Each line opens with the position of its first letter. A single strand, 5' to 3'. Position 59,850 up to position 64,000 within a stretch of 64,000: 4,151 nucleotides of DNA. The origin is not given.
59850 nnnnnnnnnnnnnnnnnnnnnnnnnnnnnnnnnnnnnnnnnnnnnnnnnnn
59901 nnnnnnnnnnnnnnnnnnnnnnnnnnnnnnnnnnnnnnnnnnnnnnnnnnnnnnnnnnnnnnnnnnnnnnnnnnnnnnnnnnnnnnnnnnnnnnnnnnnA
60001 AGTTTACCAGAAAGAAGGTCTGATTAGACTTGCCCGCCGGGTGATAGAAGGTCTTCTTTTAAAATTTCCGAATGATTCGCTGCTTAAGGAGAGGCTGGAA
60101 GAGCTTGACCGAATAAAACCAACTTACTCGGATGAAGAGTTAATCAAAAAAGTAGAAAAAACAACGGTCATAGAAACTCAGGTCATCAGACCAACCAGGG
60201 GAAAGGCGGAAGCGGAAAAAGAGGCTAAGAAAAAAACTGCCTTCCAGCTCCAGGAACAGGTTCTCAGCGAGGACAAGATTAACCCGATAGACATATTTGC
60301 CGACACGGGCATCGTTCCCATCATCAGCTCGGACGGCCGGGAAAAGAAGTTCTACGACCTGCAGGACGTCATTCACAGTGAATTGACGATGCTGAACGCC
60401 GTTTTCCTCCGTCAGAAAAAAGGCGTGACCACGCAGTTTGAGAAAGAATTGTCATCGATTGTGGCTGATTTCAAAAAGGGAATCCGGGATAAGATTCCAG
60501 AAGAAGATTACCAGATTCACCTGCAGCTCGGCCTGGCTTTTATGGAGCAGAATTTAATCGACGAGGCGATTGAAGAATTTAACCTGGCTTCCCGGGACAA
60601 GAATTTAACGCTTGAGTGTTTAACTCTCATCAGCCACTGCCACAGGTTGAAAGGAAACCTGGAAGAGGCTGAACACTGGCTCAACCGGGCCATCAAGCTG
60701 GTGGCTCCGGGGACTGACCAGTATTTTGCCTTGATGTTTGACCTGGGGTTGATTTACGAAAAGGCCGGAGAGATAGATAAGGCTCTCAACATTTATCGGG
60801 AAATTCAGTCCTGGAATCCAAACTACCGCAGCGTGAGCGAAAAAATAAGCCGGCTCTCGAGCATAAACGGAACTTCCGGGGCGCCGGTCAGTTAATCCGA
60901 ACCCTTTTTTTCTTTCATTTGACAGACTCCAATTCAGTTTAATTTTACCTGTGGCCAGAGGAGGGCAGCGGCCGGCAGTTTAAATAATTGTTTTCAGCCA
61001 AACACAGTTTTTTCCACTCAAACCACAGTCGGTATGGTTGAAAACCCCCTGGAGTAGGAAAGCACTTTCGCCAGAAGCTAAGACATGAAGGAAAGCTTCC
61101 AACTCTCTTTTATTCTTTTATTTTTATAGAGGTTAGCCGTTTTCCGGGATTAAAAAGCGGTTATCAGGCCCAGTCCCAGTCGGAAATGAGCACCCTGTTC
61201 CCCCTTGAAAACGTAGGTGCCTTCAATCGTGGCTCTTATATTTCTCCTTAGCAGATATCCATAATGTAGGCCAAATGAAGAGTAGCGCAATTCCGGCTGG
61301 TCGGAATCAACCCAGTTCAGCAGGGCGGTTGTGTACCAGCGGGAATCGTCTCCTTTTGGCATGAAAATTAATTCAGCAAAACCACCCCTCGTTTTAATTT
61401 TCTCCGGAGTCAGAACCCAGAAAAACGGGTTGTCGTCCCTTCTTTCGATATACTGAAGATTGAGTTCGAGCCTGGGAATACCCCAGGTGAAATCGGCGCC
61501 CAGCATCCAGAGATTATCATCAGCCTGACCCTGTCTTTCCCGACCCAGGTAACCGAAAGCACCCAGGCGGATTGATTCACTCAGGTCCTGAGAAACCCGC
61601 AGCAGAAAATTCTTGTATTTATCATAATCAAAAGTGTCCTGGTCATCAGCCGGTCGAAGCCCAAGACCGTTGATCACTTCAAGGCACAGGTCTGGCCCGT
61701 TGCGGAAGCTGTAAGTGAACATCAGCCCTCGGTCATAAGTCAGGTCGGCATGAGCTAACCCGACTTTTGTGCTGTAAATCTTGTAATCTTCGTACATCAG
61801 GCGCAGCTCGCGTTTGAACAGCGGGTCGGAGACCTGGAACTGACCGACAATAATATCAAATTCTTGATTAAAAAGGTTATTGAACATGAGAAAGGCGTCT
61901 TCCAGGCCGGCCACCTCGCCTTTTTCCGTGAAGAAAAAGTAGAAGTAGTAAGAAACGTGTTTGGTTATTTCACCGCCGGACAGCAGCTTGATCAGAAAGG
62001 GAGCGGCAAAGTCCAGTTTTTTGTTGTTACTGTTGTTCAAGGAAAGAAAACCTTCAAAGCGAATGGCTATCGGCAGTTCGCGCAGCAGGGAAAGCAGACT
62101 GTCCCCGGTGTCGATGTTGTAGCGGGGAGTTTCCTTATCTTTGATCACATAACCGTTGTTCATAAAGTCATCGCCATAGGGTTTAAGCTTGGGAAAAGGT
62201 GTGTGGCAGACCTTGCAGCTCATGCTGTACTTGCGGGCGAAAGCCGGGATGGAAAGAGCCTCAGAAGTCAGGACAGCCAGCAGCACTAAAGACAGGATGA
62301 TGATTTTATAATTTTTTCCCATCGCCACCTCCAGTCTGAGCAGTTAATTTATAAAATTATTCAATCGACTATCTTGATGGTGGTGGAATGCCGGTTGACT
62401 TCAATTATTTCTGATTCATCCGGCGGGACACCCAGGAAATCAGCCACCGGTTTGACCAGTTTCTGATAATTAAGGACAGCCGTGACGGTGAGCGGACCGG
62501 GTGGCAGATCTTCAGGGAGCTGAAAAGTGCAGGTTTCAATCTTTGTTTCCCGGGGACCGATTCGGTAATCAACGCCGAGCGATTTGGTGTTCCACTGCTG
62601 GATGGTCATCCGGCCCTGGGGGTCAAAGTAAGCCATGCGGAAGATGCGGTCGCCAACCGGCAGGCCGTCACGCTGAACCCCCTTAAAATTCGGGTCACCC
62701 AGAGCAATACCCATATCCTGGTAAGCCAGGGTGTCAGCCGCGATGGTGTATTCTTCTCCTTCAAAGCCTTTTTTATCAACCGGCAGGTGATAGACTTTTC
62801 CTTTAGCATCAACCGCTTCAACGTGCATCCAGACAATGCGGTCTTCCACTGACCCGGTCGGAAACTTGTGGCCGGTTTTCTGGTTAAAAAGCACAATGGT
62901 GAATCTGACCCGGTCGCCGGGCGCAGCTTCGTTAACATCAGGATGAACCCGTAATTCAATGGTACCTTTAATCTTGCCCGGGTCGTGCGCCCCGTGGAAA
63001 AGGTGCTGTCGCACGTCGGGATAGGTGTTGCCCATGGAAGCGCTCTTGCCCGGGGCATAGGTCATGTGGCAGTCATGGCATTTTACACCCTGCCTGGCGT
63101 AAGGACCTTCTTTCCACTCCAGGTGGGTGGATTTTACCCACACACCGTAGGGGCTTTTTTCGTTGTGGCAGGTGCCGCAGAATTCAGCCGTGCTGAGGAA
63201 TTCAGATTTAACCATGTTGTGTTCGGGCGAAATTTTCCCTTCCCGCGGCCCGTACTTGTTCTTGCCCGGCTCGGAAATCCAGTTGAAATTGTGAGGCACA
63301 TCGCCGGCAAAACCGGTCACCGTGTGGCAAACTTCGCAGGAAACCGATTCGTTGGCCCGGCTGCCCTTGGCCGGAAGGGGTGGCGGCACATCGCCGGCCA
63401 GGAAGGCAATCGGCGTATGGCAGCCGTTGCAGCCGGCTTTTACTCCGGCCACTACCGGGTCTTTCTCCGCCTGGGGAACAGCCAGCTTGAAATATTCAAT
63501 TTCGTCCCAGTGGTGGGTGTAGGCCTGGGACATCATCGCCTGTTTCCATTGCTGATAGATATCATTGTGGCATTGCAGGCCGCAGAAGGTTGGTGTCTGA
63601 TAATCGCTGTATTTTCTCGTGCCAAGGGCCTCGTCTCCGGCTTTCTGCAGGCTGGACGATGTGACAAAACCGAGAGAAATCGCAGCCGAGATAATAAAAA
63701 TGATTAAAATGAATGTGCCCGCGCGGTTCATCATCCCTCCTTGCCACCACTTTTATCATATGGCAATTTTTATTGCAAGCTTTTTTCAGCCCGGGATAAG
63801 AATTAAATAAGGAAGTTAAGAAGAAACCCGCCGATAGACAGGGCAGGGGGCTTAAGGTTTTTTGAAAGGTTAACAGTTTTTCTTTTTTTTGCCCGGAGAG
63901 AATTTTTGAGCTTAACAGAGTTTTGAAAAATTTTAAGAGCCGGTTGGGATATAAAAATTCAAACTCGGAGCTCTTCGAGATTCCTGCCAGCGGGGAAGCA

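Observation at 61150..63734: Cyc2-like monoheme cytochrome-porin paired with a pentaheme cytochrome: candidate extracellular electron-transfer conduit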

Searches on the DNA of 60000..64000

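Call 72: search_rna_families(source=window, start=60000, end=64000, threshold=gathering)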
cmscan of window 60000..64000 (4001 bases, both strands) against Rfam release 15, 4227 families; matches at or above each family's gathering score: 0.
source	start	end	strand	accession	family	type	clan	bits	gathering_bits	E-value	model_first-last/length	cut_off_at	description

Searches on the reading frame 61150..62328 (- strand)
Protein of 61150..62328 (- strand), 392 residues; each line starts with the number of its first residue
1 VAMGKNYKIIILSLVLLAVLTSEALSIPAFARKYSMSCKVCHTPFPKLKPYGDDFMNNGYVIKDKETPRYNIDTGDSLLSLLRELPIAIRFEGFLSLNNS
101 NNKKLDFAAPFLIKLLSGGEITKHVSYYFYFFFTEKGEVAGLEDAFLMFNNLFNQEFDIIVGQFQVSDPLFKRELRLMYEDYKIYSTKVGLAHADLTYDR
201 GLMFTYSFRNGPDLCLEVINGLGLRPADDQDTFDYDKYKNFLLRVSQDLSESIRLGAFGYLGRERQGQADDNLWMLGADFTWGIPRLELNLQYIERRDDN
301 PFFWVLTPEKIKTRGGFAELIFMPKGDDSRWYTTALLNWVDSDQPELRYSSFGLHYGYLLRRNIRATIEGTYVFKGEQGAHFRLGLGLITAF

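Call 3: search_protein_families(library=pfam, proteins=[window:61150-62328:-], max_evalue=1)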
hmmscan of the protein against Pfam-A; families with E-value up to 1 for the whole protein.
window:61150-62328:- (392 aa): 0 families

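Call 4: search_protein_families(library=ncbifam, proteins=[window:61150-62328:-], max_evalue=1)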
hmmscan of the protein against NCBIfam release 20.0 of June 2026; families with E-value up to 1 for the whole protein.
window:61150-62328:- (392 aa): 0 families

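Call 6: find_homologous_proteins(query=window:61153-62322:-)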
Query seq(390 aa) (390 aa): 5046 proteins with E <= 0.001 among 8000 candidates; the best 120 are listed.
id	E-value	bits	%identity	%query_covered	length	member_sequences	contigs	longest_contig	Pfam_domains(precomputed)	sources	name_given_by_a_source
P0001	1.5e-263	892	99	100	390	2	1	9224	-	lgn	-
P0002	5.4e-241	817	88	100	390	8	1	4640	-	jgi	-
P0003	1.1e-226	770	83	100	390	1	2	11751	-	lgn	-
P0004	1.9e-222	756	82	100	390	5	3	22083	-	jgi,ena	-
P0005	3.9e-218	742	80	100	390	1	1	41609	-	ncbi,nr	ncbi:MAG: hypothetical protein N3G18_07500 [Candidatus Saccharicenans sp.]|nr:hypothetical protein [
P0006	4.1e-218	742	81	100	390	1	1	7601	-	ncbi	ncbi:MAG: hypothetical protein ACPLRA_00090 [Candidatus Saccharicenans sp.]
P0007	4.7e-217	739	80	100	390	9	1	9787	-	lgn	-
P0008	5.1e-213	725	78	100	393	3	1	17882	-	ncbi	ncbi:MAG: hypothetical protein ACP5SQ_04635 [Candidatus Saccharicenans sp.]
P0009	2.7e-212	723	80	100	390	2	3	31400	-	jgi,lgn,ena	jgi:hypothetical protein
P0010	8.1e-204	695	74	100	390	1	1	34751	-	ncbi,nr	ncbi:MAG: hypothetical protein H5U07_00355 [Candidatus Aminicenantes bacterium]|nr:hypothetical prot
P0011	8.1e-203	692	75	100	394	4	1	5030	-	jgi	-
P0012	1.1e-201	688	73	100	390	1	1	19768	-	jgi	-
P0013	6.1e-197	672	72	100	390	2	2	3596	-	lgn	-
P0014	3.8e-195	666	72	100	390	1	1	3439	-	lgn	-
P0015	6.4e-195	666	70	100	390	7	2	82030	-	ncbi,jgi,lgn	-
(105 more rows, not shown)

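Call 7: search_solved_structures(query=window:61150-62322:-, max_evalue=10)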
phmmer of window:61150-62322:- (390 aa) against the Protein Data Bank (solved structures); distinct sequences matched with E-value up to 10: 1.
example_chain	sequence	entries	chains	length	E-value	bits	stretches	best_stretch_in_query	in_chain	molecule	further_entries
6x89_S4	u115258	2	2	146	1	11.4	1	21-58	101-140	NADH dehydrogenase [ubiquinone] iron-sulfur protein 4, mitochondrial | NDUS4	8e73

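Call 20: predict_structure(alignment_id=A1)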
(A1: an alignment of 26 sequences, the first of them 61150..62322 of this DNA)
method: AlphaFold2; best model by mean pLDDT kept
length: 390 residues; sequences in the alignment: 26
mean_pLDDT: 60.9   pTM: 0.66
mean pLDDT of the five models: 60.9, 60.4, 59.5, 52.8, 51.7
residues with pLDDT >= 90: 0; 70-90: 161; 50-70: 107; < 50: 122
segments of 3 or more residues with pLDDT < 50: 17-31, 37-84, 100-105, 116-119, 133-138, 164-195, 221-224, 301-303
pLDDT, mean of each block of 10 residues (from residue 1): 65 57 38 45 30 32 34 40 52 59 49 54 64 48 70 77 45 33 31 52 78 73 51 68 80 80 67 81 81 71 58 80 75 82 75 79 77 78 68
secondary structure, 60 per line:
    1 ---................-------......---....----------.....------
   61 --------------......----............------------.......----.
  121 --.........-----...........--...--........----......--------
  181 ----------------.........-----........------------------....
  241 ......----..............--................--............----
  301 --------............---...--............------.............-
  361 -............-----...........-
elements in order: H4-19 H27-32 H36-39 H50-54 H75-80 E85-96 E109-115 E123-131 E137-147 E155-162 H167-172 E197-205 E211-218 E237-246 E251-264 E267-282 E285-296 E309-320 E329-340 E347-359 E362-373 E379-389

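Call 21: search_protein_representatives(alignment_id=A1)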
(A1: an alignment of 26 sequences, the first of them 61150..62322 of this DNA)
Query: 26 sequences, 390 profile positions. Proteins with E-value up to 0.001 (for the whole library): 2562; up to 1e-10: 610; up to 1e-30: 156. The best 150 are listed.
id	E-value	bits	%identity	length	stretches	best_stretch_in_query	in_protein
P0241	4.3e-181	618.5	-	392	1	1-390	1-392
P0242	1.3e-175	600.5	-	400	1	1-390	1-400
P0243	1.2e-159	547.9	-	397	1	10-390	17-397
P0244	8.3e-146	502.3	-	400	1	1-390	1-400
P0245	4.2e-137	473.7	-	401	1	7-390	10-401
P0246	3.4e-134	464.1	-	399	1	2-390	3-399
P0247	1.9e-128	445.2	-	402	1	1-390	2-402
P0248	6.9e-127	440.1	-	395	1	12-375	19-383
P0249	4.5e-126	437.4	-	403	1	8-390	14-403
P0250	4.1e-123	427.6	-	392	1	1-390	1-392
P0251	1.8e-122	425.5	-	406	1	1-389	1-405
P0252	1.8e-121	422.2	-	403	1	7-390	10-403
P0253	7.1e-121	420.3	-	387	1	7-369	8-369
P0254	4.5e-119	414.3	-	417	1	6-389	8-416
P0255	2.3e-117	408.7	-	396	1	5-389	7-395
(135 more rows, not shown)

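Call 32: predict_structure(alignment_id=A2)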
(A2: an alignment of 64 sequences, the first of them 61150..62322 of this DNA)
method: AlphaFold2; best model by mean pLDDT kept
length: 390 residues; sequences in the alignment: 64
mean_pLDDT: 90.4   pTM: 0.86
mean pLDDT of the five models: 90.4, 90.3, 90.1, 88.7, 88.5
residues with pLDDT >= 90: 257; 70-90: 110; 50-70: 17; < 50: 6
segments of 3 or more residues with pLDDT < 50: 20-25
pLDDT, mean of each block of 10 residues (from residue 1): 82 71 53 85 90 87 70 81 85 87 85 88 89 71 94 95 96 92 97 97 95 98 91 95 97 98 97 99 97 99 98 99 95 99 98 95 95 96 92
secondary structure, 60 per line:
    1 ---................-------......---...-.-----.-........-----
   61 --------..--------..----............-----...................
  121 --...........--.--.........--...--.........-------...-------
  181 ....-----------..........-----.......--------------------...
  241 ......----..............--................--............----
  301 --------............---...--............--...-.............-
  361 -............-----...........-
elements in order: H4-19 H27-32 H48-55 E85-96 E102-120 E123-133 E139-147 E155-163 H181-184 E196-205 E211-217 E238-246 E251-264 E267-282 E285-296 E309-320 E329-340 E347-359 E362-373 E379-389

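Call 43: fold_search(model_id=the predicted structure, library=pdb)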
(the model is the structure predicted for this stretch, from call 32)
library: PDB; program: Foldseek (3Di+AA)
matches with E <= 10: 1288; with E <= 0.001: 253
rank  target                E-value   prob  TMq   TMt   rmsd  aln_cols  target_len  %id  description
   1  6ehc_A                2.4e-12  1.00  0.53  0.66   6.0       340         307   14  OmpUdeltaN (N-terminus deletion mutant of OmpU), outer membrane protein of Vibrio cholerae (released 2018-04-25)
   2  2o4v_A                4.7e-12  1.00  0.56  0.54   6.2       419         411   12  An arginine ladder in OprP mediates phosphate specific transfer across the outer membrane (released 2006-12-26)
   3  6ehb_A                6.2e-12  1.00  0.50  0.59   6.8       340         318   13  OmpU, an outer membrane protein, of Vibrio cholerae (released 2018-04-25)
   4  6ehe                  8.7e-12  1.00  0.56  0.71   5.0       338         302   11  OmpTdeltaL8 (loop L8 deletion mutant of OmpT), an outer membrane protein of Vibrio cholerae (released 2018-04-25)
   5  6ehf                  1.3e-11  1.00  0.54  0.65   5.7       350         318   11  OmpT (in-vitro folded), an outer membrane protein Vibrio cholerae (trimer form) (released 2018-04-25)
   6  6ehb_B                1.4e-11  1.00  0.52  0.62   6.3       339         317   13  OmpU, an outer membrane protein, of Vibrio cholerae (released 2018-04-25)
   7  6ehb_C                1.9e-11  1.00  0.50  0.59   6.7       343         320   13  OmpU, an outer membrane protein, of Vibrio cholerae (released 2018-04-25)
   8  5nxn_A                2.1e-11  1.00  0.54  0.60   5.8       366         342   12  Structure of a L5-deletion mutant of Providencia stuartii Omp-Pst1 (released 2018-02-21)
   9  3wi4                  3.0e-11  1.00  0.54  0.66   5.7       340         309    9  Crystal structure of wild-type PorB from Neisseria meningitidis serogroup B (released 2014-01-01)
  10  3wi5                  3.3e-11  1.00  0.56  0.68   5.5       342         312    9  Crystal structure of the Loop 7 mutant PorB from Neisseria meningitidis serogroup B (released 2014-01-01)
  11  5o9c_A                3.5e-11  1.00  0.55  0.60   6.0       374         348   11  Crystal structure of Omp36 from Enterobacter aerogenes (released 2018-06-27)
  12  5onu_A                3.5e-11  1.00  0.50  0.59   6.4       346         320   14  Trimeric OmpU structure (released 2018-01-03)
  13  4rjw                  4.4e-11  1.00  0.60  0.55   4.9       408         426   12  Crystal structure of Pseudomonas aeruginosa OprO (released 2015-10-21)
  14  4d65_A                7.3e-11  1.00  0.57  0.64   5.0       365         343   13  Structure of porin Omp-Pst2 from P. stuartii; the asymmetric unit contains a dimer of trimers. (released 2016-03-09)
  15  5oyk                  7.3e-11  1.00  0.53  0.63   5.3       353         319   10  Outer-membrane expressed OmpT of Vibrio cholerae (released 2018-04-25)
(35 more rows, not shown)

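Call 89: list_cluster_members(proteins=[window:61150-62322:-, window:62361-63734:-, L004:6135-7556:+])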
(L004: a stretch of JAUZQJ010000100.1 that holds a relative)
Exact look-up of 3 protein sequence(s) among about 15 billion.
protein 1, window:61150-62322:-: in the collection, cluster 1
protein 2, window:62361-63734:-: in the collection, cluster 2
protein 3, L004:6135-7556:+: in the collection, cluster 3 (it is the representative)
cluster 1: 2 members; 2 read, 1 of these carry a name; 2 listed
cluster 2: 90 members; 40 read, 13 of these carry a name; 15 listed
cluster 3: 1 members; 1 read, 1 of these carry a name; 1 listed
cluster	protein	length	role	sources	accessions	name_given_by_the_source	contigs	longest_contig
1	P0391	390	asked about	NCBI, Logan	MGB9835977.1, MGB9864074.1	MAG: hypothetical protein ACPLRX_04490 [Candidatus Saccharicenans sp.]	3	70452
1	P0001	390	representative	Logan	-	-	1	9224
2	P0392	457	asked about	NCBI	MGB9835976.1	MAG: NapC/NirT family cytochrome c [Candidatus Saccharicenans sp.]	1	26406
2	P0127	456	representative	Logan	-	-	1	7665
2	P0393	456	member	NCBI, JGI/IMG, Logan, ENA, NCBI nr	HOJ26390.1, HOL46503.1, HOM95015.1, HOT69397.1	MAG TPA: multiheme c-type cytochrome [Candidatus Saccharicenans sp.] | multiheme c-type cytochrome [Candidatus Saccharicenans sp.]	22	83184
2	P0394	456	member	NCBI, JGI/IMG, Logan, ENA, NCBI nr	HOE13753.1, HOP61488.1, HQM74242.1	MAG TPA: multiheme c-type cytochrome [Candidatus Saccharicenans sp.] | multiheme c-type cytochrome [Candidatus Saccharicenans sp.]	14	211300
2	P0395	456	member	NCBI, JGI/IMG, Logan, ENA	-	hypothetical protein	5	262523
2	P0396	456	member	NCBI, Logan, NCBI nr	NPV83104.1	MAG: hypothetical protein HPY46_05935 [Candidatus Aminicenantes bacterium] | hypothetical protein [Candidatus Aminicenantes bacterium]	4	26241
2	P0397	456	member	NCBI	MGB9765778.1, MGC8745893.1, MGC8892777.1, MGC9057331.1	MAG: NapC/NirT family cytochrome c [Candidatus Saccharicenans sp.]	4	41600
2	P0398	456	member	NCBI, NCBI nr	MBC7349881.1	MAG: NapC/NirT family cytochrome c [Candidatus Aminicenantes bacterium] | NapC/NirT family cytochrome c [Candidatus Aminicenantes bacterium]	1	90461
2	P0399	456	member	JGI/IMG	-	hypothetical protein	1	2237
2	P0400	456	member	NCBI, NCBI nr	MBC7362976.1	MAG: hypothetical protein H5U07_00350 [Candidatus Aminicenantes bacterium] | hypothetical protein [Candidatus Aminicenantes bacterium]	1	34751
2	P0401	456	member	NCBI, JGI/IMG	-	hypothetical protein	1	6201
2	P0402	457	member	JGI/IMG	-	hypothetical protein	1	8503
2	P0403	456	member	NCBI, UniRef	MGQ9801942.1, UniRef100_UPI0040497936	MAG: multiheme c-type cytochrome [Candidatus Saccharicenans sp.] | multiheme c-type cytochrome n=1 Tax=Candidatus Saccharicenans sp. TaxID=2819258 ...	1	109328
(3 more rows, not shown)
